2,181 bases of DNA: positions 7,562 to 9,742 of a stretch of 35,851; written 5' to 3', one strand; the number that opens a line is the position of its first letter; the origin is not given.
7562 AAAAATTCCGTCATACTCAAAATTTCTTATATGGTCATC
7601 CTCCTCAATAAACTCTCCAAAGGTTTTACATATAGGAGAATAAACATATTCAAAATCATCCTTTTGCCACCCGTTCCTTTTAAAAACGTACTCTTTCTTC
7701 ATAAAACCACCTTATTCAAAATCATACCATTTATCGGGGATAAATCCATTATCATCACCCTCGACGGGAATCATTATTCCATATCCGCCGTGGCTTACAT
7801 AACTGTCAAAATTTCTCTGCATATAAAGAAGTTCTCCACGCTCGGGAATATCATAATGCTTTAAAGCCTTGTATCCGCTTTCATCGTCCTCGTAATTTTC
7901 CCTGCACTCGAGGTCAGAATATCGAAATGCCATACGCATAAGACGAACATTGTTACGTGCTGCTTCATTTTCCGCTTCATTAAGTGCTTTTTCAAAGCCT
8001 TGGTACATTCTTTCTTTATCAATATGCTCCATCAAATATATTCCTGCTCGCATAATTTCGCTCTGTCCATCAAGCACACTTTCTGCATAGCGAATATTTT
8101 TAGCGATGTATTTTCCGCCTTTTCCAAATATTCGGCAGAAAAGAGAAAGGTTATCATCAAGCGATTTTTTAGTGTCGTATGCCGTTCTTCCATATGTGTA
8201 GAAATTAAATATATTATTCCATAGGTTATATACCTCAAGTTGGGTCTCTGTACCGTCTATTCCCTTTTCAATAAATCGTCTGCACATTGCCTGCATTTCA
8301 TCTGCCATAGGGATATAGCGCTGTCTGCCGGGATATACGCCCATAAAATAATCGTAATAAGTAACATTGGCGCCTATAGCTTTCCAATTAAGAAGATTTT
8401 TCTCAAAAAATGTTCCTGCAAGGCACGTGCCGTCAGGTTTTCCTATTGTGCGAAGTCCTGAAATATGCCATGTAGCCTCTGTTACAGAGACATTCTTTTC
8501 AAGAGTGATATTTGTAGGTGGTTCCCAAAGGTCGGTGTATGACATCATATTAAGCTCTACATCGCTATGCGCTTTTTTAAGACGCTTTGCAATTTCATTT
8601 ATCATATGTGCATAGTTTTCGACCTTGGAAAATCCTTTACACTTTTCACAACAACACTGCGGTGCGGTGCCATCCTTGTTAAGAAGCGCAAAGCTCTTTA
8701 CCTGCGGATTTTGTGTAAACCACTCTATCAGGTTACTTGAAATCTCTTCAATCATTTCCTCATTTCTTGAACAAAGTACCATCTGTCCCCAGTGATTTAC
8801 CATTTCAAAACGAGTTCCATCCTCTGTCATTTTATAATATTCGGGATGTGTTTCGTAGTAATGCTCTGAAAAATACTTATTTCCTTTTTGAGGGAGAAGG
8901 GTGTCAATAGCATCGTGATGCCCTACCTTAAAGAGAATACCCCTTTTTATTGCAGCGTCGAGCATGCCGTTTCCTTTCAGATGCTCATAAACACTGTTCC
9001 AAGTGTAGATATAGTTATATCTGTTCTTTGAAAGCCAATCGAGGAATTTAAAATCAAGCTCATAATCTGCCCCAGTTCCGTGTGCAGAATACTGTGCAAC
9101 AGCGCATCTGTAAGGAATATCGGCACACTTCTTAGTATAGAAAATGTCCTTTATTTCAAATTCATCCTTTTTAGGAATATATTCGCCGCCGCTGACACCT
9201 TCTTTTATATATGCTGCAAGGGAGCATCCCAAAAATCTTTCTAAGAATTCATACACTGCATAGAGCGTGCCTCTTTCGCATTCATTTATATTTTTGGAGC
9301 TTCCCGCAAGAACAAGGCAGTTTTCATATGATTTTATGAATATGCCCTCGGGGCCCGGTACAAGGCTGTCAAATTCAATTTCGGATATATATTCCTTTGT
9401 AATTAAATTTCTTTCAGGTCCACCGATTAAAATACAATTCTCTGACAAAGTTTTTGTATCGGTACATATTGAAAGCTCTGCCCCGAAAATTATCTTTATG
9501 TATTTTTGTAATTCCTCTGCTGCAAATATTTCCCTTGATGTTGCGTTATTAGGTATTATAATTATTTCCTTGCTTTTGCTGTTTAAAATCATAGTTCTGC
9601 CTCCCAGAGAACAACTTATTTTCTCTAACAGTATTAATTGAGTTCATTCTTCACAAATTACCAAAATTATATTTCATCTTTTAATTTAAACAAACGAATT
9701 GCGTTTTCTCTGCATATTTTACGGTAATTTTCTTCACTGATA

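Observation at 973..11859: Cytoplasmic block is dominated by redox enzymes and is metabolically incomplete: possible oxidoreductive glycoside cleavage or an oxidative hexose-to-mannonate route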

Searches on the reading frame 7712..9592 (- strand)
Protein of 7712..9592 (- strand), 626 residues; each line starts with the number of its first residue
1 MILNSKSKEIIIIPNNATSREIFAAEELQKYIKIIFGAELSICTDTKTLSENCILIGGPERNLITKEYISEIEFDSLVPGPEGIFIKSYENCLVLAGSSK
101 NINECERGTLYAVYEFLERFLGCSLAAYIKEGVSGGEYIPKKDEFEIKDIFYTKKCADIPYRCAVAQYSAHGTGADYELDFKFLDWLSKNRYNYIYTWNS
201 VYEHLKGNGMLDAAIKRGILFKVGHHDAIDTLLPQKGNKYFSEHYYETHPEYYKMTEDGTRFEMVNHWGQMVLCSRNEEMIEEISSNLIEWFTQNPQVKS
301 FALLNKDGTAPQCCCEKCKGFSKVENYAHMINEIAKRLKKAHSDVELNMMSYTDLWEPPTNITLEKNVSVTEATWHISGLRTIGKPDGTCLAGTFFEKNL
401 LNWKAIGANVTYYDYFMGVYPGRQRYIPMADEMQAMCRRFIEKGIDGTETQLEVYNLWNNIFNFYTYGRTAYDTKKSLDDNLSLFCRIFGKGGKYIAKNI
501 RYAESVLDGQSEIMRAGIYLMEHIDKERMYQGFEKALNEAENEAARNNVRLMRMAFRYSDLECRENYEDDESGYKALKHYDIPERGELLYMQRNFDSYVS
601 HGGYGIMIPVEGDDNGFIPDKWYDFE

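Call 3: search_protein_families(library=pfam, proteins=[window:7712-9592:-], max_evalue=0.001)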
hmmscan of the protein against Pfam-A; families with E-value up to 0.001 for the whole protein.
window:7712-9592:- (626 aa): 1 family
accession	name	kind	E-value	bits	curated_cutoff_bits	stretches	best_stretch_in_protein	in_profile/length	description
PF16126.11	DUF4838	-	1.4e-27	97.1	26.6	1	136-498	6-322/325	Domain of unknown function (DUF4838)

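Call 5: search_protein_families(library=ncbifam, proteins=[window:7712-9592:-], max_evalue=0.001)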
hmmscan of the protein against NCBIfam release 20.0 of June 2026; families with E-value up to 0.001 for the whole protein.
window:7712-9592:- (626 aa): 1 family
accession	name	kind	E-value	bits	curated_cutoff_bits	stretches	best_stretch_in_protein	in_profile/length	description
NF049878.1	AlphGalctur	equivalog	0.00098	17.3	1300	0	4-199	6-194/901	alpha-d-galacturonidase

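Call 11: search_solved_structures(query=window:7712-9592:-, max_evalue=0.1)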
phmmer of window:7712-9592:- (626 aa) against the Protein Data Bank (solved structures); distinct sequences matched with E-value up to 0.1: 0.
